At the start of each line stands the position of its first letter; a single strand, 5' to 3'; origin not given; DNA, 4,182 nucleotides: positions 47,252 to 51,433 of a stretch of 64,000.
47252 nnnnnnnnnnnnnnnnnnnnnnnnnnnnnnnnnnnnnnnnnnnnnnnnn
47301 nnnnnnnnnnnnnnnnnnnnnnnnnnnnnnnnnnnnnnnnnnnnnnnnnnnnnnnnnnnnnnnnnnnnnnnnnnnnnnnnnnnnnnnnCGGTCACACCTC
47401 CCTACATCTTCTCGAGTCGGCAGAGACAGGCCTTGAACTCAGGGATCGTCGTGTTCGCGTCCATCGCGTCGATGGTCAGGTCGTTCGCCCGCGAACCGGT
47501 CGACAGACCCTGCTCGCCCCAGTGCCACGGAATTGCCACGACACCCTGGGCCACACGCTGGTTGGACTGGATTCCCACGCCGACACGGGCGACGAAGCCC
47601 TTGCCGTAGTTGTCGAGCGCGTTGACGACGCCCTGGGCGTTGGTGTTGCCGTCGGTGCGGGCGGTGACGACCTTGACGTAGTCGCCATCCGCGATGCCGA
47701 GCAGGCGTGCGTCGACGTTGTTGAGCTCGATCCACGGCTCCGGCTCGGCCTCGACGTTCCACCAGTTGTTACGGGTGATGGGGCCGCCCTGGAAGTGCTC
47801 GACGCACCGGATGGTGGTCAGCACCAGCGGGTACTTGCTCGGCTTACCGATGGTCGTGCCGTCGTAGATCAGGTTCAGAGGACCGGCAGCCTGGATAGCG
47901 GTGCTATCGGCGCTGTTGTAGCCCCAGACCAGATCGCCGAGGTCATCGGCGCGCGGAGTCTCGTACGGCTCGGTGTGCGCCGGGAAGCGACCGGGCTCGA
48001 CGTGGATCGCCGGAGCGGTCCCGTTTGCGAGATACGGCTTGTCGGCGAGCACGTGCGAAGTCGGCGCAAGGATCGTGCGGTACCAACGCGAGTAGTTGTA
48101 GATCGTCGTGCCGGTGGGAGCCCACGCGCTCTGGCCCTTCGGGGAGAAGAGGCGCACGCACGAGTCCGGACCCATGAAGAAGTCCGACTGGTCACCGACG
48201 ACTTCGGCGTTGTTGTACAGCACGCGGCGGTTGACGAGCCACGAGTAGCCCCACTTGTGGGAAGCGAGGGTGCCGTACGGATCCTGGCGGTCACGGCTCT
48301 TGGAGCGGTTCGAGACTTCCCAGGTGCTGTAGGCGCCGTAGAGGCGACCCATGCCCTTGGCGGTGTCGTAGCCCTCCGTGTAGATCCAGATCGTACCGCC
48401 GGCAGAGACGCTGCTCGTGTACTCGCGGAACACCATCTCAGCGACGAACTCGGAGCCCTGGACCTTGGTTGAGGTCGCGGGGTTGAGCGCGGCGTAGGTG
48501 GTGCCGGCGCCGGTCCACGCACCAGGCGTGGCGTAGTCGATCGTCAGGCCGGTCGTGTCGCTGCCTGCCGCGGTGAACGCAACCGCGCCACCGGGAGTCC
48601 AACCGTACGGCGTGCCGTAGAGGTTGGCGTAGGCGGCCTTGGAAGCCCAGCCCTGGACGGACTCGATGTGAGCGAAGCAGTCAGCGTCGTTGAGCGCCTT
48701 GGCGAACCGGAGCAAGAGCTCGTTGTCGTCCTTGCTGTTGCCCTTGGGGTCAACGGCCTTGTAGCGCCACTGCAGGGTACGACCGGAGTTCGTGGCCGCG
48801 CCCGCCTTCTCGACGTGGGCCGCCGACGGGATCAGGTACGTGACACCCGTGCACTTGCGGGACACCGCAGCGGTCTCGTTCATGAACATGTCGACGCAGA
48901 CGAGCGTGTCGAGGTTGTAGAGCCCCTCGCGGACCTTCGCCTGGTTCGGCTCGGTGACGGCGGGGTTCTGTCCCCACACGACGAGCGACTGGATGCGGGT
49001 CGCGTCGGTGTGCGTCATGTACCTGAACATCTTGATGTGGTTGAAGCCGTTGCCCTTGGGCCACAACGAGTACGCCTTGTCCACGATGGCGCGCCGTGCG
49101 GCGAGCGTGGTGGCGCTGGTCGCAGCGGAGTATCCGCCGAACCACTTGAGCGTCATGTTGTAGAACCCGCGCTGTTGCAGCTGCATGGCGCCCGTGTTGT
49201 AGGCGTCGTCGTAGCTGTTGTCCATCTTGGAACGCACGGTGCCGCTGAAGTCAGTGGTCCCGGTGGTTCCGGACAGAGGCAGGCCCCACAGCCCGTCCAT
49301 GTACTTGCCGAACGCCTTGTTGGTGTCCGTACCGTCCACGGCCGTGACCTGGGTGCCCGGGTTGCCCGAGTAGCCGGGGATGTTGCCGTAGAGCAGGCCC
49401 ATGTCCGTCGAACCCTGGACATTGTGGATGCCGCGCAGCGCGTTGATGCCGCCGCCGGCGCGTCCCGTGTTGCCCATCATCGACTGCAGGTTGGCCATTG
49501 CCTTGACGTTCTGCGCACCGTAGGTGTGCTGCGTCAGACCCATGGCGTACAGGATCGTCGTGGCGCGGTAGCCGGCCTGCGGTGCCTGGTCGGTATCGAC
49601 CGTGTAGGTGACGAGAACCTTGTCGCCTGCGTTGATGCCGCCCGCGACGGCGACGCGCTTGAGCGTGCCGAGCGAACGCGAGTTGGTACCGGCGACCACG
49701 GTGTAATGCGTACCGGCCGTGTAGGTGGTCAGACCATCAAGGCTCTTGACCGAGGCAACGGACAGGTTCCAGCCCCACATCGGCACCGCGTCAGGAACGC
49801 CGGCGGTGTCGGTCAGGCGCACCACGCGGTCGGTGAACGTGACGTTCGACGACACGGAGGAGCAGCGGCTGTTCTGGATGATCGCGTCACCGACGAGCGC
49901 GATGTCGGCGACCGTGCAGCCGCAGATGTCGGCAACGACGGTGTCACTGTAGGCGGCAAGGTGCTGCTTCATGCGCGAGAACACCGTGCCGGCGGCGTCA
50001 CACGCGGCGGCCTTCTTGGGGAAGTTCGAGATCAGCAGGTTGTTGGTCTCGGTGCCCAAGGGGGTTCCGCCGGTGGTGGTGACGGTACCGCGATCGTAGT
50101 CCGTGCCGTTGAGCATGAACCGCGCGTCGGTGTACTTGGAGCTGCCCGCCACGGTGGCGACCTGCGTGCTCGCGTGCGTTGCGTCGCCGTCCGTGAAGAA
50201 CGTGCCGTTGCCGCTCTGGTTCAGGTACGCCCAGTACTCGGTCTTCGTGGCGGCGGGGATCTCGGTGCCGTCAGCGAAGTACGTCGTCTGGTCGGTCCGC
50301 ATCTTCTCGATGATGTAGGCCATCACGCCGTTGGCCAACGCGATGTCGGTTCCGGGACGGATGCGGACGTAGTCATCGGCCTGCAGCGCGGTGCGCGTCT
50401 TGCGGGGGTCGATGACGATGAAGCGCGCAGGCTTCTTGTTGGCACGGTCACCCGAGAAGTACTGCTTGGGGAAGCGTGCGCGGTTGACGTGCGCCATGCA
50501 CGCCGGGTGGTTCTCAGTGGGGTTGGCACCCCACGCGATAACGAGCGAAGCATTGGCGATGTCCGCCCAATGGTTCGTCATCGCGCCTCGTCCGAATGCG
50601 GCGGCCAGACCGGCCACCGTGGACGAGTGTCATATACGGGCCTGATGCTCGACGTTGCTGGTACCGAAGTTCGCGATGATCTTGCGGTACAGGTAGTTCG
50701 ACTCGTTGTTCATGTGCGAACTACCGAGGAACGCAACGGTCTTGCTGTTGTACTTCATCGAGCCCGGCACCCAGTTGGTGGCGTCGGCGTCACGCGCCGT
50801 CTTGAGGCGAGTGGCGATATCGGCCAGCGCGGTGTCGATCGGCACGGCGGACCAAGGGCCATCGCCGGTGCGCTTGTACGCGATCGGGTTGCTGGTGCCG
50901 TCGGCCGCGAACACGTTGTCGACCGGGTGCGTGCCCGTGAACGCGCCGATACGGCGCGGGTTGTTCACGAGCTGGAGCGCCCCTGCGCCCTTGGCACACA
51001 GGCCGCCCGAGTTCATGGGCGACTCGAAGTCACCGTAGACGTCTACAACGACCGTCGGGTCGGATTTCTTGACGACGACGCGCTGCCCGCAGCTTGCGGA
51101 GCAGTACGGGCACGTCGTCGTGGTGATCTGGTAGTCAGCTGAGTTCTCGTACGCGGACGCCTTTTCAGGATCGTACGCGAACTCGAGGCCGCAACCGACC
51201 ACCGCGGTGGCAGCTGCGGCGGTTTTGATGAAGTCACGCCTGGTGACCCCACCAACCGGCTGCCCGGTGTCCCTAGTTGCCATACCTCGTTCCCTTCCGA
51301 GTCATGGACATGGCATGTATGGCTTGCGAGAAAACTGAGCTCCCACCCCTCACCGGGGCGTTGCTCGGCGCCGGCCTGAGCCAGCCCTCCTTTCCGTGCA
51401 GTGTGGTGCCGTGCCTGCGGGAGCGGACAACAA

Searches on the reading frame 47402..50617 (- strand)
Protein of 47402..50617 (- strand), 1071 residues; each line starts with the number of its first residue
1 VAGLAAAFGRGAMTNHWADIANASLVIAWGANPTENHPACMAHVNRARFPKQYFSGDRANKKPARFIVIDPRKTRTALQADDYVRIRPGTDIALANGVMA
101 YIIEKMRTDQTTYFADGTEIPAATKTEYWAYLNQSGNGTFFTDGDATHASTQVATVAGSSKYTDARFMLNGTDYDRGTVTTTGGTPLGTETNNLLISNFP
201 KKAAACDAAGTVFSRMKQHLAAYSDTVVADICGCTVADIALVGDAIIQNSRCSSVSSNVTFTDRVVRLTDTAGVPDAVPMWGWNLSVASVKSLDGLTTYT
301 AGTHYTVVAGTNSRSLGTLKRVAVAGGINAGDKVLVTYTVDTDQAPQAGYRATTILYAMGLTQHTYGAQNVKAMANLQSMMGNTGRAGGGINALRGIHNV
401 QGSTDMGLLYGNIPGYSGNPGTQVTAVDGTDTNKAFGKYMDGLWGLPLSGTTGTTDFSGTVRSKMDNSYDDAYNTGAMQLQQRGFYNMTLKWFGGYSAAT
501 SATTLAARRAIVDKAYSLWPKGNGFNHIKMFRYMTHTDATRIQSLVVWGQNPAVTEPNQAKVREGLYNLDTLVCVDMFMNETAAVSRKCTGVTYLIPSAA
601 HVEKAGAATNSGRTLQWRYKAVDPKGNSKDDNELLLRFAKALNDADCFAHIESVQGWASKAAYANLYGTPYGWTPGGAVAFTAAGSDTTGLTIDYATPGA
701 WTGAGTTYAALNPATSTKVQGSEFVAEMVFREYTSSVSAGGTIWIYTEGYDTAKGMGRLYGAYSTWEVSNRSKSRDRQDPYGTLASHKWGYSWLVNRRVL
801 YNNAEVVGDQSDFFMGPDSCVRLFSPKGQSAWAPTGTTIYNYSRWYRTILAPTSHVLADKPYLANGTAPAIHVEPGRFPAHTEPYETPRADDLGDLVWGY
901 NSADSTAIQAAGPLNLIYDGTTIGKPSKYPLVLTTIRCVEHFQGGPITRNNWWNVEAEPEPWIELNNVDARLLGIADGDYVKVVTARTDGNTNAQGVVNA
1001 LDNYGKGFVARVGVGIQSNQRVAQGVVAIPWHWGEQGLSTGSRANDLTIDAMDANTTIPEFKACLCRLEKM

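Call 5: search_protein_families(library=pfam, proteins=[window:47402-50617:-], max_evalue=0.01)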
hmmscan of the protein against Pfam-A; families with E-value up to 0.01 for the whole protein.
window:47402-50617:- (1071 aa): 2 families
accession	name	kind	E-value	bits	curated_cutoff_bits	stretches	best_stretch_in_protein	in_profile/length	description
PF00384.28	Molybdopterin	-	3.9e-35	121.9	24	1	12-640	97-352/353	Molybdopterin oxidoreductase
PF01568.27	Molydop_binding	-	8.7e-16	58.4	26.8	2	931-987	1-56/110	Molydopterin dinucleotide binding domain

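Call 7: search_protein_families(library=ncbifam, proteins=[window:47402-50617:-], max_evalue=0.01)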
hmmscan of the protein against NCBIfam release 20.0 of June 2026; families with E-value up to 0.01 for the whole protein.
window:47402-50617:- (1071 aa): 21 families
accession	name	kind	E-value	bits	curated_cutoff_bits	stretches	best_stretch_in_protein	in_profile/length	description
TIGR01553.1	formate-DH-alph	equivalog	2.5e-101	340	814.2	4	2-108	201-295/1009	formate dehydrogenase-N subunit alpha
NF041513.1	formate_DH_Act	exception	4.6e-80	269.7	1400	5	2-252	192-427/1067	formate dehydrogenase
TIGR01591.1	Fdh-alpha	equivalog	1.2e-77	261.6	666.25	4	2-110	135-231/672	formate dehydrogenase subunit alpha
NF047855.1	AssmNtatRedNasC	equivalog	4.5e-48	164.1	1100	4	528-671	396-538/708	assimilatory nitrate reductase catalytic subunit NasC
TIGR01701.1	Fdhalpha-like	subfamily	6.6e-29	100.6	582.15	2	351-446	346-421/744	FdhF/YdeP family oxidoreductase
NF041323.1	Nitr_red_NasA_Halo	equivalog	7.5e-26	90.8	1000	2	6-111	136-230/673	assimilatory nitrate reductase NasA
NF010055.0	PRK13532.1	equivalog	8.8e-18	63.9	904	3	3-111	187-285/830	nitrate reductase catalytic subunit NapA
NF007406.0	PRK09939.1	equivalog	3.4e-17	61.9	1473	2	351-408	359-416/759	acid resistance putative oxidoreductase YdeP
TIGR01706.1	NAPA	equivalog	1.2e-16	60.2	930.55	3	524-648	460-577/830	periplasmic nitrate reductase subunit alpha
TIGR00509.1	bisC_fam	subfamily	7.4e-16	57.5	1017.55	1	15-111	159-253/772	molybdopterin guanine dinucleotide-containing S/N-oxide reductase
TIGR03479.1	DMSO_red_II_alp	subfamily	8e-15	54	984.75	2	3-255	205-430/913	molybdopterin-dependent oxidoreductase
TIGR02166.1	dmsA_ynfE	subfamily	1.2e-14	53.4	777.7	1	7-110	196-292/794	DMSO/selenate family reductase complex A subunit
TIGR02693.1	arsenite_ox_L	equivalog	9.3e-13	47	359.05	2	11-110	209-320/806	arsenate reductase (azurin) large subunit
NF041885.1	selenate_YnfE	exception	6e-12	44.2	1675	1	14-112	210-301/805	selenate/tellurate reductase subunit YnfE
TIGR03129.1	one_C_dehyd_B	equivalog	8.2e-12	44.4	327.8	1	22-103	137-214/421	formylmethanofuran dehydrogenase subunit B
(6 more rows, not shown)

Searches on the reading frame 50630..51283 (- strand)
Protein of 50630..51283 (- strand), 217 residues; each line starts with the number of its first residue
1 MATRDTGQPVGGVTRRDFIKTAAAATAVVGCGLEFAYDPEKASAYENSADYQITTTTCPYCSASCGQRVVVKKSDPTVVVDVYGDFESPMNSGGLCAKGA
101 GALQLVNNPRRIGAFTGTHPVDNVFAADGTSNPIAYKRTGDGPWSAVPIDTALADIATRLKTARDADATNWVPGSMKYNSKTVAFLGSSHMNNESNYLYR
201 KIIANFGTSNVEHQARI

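Call 5: search_protein_families(library=pfam, proteins=[window:50630-51283:-], max_evalue=0.01)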
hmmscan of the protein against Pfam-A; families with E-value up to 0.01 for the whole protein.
window:50630-51283:- (217 aa): 3 families
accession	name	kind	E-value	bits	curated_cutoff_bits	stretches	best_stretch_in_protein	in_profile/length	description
PF04879.21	Molybdop_Fe4S4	-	1.9e-12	47.4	22.7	1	52-108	2-55/55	Molybdopterin oxidoreductase Fe4S4 domain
PF10399.14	UCR_Fe-S_N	-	2.9e-05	23.8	24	1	11-33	7-29/41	Ubiquitinol-cytochrome C reductase Fe-S subunit TAT signal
PF10518.14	TAT_signal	-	8.6e-05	22.7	22.7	1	13-29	2-18/21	TAT (twin-arginine translocation) pathway signal sequence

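Call 7: search_protein_families(library=ncbifam, proteins=[window:50630-51283:-], max_evalue=0.01)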
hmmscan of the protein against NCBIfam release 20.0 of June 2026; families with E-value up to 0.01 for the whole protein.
window:50630-51283:- (217 aa): 10 families
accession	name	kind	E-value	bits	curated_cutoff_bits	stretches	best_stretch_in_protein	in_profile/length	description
TIGR01553.1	formate-DH-alph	equivalog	4.5e-25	87.6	814.2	1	13-217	2-194/1009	formate dehydrogenase-N subunit alpha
NF041513.1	formate_DH_Act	exception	8.2e-25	86.8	1400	1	46-217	36-185/1067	formate dehydrogenase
TIGR01591.1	Fdh-alpha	equivalog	1.2e-15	56.7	666.25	1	56-217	1-128/672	formate dehydrogenase subunit alpha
NF010055.0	PRK13532.1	equivalog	5.3e-10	38.2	904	1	13-105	3-91/830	nitrate reductase catalytic subunit NapA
NF012032.0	PRK15488.1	equivalog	2.2e-09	35.9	694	1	13-173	3-143/759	thiosulfate reductase PhsA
TIGR01706.1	NAPA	equivalog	1.2e-08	33.7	930.55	1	13-106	2-92/830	periplasmic nitrate reductase subunit alpha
TIGR01409.1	TAT_signal_seq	domain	6.8e-07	29.4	16.7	1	13-37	1-22/29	twin-arginine translocation signal domain-containing protein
NF047855.1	AssmNtatRedNasC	equivalog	1.7e-06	26.6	1100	1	48-112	15-78/708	assimilatory nitrate reductase catalytic subunit NasC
NF041783.2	mnquin_red_QrcB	equivalog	3e-05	22.4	440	1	54-113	53-109/695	menaquinone reductase molybdopterin-binding-like subunit QrcB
NF041714.1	arsenate_red_ArrA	equivalog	0.0063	14.7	1600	1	14-113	4-107/848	arsenate respiratory reductase molybdopterin-containing subunit ArrA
